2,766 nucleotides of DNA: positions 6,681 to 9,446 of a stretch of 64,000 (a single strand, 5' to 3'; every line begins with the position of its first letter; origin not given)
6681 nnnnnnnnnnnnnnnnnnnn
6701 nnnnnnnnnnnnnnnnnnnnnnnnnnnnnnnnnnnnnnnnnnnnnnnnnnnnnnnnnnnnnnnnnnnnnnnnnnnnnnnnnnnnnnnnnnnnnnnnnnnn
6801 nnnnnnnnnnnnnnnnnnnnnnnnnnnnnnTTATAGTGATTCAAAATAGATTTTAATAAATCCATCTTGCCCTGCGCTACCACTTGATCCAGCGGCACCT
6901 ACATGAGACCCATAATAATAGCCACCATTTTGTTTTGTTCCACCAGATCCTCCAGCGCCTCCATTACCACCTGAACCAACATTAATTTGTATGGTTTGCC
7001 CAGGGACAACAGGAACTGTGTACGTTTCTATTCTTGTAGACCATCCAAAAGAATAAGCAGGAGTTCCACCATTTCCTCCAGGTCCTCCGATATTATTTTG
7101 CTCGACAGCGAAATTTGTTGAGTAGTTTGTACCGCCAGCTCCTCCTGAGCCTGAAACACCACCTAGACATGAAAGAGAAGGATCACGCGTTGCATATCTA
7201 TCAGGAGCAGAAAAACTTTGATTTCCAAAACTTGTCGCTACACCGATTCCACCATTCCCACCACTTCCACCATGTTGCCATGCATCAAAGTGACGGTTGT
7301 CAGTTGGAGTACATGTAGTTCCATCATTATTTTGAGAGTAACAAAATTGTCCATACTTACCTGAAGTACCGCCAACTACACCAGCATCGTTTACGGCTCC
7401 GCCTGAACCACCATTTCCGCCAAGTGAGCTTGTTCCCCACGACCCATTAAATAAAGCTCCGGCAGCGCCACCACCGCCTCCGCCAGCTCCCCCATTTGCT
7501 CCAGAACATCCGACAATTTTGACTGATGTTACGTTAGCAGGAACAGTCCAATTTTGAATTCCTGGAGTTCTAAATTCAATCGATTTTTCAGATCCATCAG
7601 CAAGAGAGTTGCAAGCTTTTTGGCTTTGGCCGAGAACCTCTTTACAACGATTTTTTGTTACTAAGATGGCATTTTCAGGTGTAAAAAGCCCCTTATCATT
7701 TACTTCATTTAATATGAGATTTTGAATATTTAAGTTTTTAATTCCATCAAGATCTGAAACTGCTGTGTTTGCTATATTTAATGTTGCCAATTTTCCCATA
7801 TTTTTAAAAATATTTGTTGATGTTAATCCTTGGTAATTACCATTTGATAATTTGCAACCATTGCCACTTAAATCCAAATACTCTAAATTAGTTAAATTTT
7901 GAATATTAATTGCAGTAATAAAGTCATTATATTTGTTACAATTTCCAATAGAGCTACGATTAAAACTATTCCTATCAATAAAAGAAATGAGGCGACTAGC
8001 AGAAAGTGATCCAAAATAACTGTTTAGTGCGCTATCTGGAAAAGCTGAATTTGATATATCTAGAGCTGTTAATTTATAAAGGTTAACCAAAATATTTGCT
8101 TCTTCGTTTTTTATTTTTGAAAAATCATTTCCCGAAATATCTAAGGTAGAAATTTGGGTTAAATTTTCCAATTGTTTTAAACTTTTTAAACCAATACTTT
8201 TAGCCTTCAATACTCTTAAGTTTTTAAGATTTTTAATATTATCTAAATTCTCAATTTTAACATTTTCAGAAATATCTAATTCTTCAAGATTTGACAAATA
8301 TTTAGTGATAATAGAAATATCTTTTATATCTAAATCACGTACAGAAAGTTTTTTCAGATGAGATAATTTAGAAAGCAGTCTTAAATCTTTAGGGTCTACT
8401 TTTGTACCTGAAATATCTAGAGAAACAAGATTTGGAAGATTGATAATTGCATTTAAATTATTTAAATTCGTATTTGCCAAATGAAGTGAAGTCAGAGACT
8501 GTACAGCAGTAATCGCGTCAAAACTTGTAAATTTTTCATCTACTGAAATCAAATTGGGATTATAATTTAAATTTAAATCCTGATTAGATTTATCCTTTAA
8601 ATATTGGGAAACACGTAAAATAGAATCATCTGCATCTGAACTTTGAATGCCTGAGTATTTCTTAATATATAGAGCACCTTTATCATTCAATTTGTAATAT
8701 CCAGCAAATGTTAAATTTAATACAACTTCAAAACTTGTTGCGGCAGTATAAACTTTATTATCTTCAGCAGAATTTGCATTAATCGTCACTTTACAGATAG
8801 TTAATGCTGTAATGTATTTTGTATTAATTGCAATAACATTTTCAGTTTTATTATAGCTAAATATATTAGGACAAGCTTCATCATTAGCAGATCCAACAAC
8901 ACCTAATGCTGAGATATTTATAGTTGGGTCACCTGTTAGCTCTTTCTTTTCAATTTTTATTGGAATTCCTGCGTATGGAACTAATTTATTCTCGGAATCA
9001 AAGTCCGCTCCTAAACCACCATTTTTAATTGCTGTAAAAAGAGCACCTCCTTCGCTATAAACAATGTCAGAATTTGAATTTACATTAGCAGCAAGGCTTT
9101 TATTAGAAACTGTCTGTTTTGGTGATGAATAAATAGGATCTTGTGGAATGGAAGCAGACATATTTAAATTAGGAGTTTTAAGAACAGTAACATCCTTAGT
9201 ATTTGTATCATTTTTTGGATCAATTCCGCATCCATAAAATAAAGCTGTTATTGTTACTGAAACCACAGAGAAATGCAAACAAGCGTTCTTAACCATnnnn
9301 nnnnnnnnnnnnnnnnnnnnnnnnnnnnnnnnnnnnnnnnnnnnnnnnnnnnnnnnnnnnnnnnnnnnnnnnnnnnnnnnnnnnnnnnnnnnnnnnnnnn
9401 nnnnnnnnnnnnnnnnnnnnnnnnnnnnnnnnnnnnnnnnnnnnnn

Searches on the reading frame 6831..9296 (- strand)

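Call 18: search_protein_families(library=pfam, proteins=[window:6831-9296:-], max_evalue=0.001)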
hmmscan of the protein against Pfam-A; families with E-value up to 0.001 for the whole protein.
window:6831-9296:- (821 aa): 6 families
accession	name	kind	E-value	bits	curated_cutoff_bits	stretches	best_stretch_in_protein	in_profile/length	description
PF23598.1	LRR_14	-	7.8e-12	45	40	2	310-476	68-222/353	Leucine-rich repeat region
PF12799.13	LRR_4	-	4e-11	43.2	27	1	313-356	2-44/44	Leucine Rich repeats (2 copies)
PF25013.1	LRR_Zer-1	-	2.8e-09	37.7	27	1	330-421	3-100/137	Zer-1-like, Leucine-rich repeats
PF23952.1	LRR_EndoS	-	8.2e-07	29.7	27.9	0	315-416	26-115/116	Endo-beta-N-acetylglucosaminidase EndoS LRR domain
PF13855.12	LRR_8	-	6.7e-05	23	27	0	312-364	1-55/61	Leucine rich repeat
PF25019.1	LRR_R13L1-DRL21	-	0.00053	20.3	27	0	307-366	64-125/127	R13L1/DRL21 LRRs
